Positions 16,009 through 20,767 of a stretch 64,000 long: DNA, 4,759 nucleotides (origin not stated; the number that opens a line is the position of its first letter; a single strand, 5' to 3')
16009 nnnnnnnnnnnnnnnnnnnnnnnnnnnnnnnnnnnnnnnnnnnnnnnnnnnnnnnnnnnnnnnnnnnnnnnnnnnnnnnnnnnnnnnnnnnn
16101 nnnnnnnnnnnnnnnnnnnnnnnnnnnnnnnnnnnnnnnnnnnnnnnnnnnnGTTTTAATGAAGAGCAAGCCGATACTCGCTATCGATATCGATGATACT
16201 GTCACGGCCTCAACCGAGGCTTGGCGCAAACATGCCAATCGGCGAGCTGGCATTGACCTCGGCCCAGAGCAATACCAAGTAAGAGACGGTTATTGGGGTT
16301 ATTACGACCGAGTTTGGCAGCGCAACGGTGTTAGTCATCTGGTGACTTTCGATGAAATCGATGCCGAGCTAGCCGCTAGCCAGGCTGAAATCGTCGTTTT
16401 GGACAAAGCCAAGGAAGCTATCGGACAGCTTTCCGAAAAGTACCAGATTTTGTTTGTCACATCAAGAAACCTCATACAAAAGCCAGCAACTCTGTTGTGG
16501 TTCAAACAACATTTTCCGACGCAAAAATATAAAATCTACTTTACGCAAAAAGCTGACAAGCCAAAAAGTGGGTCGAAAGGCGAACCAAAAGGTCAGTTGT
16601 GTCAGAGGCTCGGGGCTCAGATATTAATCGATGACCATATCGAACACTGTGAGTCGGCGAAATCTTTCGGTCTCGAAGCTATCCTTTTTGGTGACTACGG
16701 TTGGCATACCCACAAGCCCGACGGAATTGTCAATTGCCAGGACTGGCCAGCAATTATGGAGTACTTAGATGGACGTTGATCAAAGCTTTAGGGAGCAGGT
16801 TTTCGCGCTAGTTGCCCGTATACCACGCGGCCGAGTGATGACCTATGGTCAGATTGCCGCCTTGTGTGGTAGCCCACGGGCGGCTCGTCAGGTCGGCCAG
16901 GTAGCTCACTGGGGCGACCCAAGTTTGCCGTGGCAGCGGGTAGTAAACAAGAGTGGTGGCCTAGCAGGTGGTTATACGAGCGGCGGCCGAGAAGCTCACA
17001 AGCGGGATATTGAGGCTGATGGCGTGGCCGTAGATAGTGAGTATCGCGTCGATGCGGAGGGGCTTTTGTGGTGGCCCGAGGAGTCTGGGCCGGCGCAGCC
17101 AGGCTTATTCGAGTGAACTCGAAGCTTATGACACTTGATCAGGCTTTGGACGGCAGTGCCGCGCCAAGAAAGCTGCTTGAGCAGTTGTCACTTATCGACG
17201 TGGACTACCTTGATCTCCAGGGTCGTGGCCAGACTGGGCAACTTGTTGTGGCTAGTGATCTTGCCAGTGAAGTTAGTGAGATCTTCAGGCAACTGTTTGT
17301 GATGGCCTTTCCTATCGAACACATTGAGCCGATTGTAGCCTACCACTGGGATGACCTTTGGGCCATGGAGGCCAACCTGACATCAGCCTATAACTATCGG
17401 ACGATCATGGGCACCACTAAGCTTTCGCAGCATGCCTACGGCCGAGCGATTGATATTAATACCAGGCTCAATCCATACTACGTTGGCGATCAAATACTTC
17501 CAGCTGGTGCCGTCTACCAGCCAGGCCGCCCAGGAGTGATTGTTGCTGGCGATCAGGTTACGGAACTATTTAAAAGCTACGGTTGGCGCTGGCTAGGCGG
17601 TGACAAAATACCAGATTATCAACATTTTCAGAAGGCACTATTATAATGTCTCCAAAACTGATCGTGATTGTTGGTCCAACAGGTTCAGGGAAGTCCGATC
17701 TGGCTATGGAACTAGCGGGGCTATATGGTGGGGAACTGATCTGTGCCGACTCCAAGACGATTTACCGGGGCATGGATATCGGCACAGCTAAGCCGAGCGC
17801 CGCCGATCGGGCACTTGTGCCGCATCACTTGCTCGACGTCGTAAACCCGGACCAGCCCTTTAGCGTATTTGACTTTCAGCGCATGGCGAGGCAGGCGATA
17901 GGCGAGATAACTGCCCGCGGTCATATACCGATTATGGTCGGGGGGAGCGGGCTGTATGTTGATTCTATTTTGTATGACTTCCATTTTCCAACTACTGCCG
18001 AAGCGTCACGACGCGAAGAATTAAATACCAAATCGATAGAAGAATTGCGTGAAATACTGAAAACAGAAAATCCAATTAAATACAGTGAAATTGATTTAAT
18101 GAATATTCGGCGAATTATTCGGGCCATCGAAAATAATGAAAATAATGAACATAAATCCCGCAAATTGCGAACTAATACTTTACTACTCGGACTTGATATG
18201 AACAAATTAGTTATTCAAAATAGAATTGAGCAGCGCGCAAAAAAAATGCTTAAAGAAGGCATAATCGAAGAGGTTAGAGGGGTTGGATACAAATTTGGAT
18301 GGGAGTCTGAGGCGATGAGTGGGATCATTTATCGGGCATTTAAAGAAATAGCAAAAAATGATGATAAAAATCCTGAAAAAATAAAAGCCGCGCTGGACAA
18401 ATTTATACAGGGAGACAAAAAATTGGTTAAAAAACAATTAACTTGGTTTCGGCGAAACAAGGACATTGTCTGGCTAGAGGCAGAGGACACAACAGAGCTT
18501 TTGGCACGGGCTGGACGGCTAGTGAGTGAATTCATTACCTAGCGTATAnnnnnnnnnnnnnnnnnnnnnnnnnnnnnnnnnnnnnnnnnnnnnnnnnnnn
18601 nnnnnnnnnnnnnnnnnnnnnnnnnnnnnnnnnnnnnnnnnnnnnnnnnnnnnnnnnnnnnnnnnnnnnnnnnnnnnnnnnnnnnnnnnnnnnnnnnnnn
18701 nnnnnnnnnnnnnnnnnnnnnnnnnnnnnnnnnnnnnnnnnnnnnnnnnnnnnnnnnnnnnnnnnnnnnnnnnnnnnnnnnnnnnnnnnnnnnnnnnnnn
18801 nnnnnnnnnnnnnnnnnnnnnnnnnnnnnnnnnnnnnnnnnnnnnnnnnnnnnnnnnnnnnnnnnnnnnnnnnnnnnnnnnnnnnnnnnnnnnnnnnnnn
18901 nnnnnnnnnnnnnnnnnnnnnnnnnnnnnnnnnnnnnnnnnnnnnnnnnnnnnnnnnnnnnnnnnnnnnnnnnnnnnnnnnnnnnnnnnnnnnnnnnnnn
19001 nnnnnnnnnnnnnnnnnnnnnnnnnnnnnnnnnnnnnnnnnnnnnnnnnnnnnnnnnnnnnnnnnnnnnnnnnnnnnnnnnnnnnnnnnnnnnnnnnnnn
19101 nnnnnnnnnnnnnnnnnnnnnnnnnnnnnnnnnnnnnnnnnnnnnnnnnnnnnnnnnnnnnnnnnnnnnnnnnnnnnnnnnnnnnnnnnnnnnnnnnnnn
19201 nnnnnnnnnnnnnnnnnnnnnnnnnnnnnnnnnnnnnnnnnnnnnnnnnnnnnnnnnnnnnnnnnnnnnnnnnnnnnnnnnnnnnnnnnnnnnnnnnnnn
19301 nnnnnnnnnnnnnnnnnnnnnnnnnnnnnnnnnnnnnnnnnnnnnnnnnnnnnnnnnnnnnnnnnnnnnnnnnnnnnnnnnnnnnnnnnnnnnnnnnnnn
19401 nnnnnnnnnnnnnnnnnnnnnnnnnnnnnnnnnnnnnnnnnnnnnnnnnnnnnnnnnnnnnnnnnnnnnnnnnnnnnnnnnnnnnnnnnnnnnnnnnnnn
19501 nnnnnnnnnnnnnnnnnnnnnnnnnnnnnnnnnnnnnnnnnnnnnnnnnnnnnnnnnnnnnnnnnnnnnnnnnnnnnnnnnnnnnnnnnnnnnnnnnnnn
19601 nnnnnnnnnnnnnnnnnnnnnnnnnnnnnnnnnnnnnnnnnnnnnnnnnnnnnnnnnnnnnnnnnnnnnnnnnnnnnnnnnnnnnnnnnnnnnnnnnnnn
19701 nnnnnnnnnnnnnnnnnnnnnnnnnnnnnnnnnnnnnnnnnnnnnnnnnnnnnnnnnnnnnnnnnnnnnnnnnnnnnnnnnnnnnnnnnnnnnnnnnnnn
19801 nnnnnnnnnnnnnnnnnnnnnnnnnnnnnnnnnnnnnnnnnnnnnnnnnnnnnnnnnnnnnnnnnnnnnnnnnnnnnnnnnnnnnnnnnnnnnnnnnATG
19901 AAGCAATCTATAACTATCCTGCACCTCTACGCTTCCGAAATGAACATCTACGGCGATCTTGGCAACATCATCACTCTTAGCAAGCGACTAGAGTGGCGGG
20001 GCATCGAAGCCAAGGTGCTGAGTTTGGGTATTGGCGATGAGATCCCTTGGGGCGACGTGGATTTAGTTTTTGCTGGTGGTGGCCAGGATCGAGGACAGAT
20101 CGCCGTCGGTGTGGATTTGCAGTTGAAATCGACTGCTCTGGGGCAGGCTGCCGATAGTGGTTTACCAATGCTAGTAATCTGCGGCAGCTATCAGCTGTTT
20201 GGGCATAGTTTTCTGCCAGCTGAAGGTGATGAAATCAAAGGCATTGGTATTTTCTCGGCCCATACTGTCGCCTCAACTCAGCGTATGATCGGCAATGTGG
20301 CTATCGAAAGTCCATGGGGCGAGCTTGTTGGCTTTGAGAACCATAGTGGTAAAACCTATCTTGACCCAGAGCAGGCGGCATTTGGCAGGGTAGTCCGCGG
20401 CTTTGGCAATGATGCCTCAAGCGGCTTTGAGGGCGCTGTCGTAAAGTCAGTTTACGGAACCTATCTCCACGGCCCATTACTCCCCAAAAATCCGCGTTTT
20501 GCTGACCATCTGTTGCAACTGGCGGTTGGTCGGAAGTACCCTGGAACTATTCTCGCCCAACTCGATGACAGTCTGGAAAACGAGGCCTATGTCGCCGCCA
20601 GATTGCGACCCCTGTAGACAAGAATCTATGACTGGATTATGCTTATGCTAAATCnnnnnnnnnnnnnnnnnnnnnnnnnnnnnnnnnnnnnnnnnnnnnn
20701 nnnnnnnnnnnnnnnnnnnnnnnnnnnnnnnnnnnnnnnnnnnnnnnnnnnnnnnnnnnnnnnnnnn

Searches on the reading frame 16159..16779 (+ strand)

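Call 18: search_protein_families(library=pfam, proteins=[window:16159-16779:+], max_evalue=0.001)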
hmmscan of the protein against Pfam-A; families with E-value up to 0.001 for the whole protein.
window:16159-16779:+ (206 aa): 3 families
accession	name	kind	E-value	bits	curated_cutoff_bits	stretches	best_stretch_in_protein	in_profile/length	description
PF06941.18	NT5C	-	5.6e-06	26.8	24.8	1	5-125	2-116/180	5' nucleotidase, deoxy (Pyrimidine), cytosolic type C protein (NT5C)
PF00702.32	Hydrolase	-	2.1e-05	25.5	26.4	1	7-171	4-191/191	haloacid dehalogenase-like hydrolase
PF24694.1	LNS2_PITM1-3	-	4.2e-05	24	27.7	0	67-149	5-91/124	PITM 1-3, LNS2 domain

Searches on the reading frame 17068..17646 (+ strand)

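Call 27: search_protein_families(library=pfam, proteins=[window:17068-17646:+], max_evalue=0.0001)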
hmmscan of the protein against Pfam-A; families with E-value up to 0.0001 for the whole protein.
window:17068-17646:+ (192 aa): 1 family
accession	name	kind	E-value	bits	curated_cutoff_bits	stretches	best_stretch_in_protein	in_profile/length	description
PF13539.11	Peptidase_M15_4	-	1.7e-16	61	25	1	115-189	2-70/70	D-alanyl-D-alanine carboxypeptidase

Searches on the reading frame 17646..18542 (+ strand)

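Call 18: search_protein_families(library=pfam, proteins=[window:17646-18542:+], max_evalue=0.001)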
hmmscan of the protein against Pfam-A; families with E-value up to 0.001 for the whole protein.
window:17646-18542:+ (298 aa): 1 family
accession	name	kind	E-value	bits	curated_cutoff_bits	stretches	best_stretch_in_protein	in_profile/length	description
PF01715.23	IPPT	-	4.7e-60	203.7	23.6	1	39-270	2-242/243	IPP transferase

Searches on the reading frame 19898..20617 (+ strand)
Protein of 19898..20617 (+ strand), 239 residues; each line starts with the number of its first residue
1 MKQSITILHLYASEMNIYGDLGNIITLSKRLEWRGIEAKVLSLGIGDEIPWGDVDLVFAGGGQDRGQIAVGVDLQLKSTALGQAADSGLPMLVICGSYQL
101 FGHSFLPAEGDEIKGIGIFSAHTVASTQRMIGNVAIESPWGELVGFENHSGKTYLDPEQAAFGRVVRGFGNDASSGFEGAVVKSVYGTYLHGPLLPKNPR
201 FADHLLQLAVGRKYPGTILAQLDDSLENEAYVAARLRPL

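Call 27: search_protein_families(library=pfam, proteins=[window:19898-20617:+], max_evalue=0.0001)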
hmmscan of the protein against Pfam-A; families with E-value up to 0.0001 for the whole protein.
window:19898-20617:+ (239 aa): 1 family
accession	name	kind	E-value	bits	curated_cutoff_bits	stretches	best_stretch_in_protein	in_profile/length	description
PF07685.20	GATase_3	-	3.1e-32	112.2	27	1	6-198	1-195/196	CobB/CobQ-like glutamine amidotransferase domain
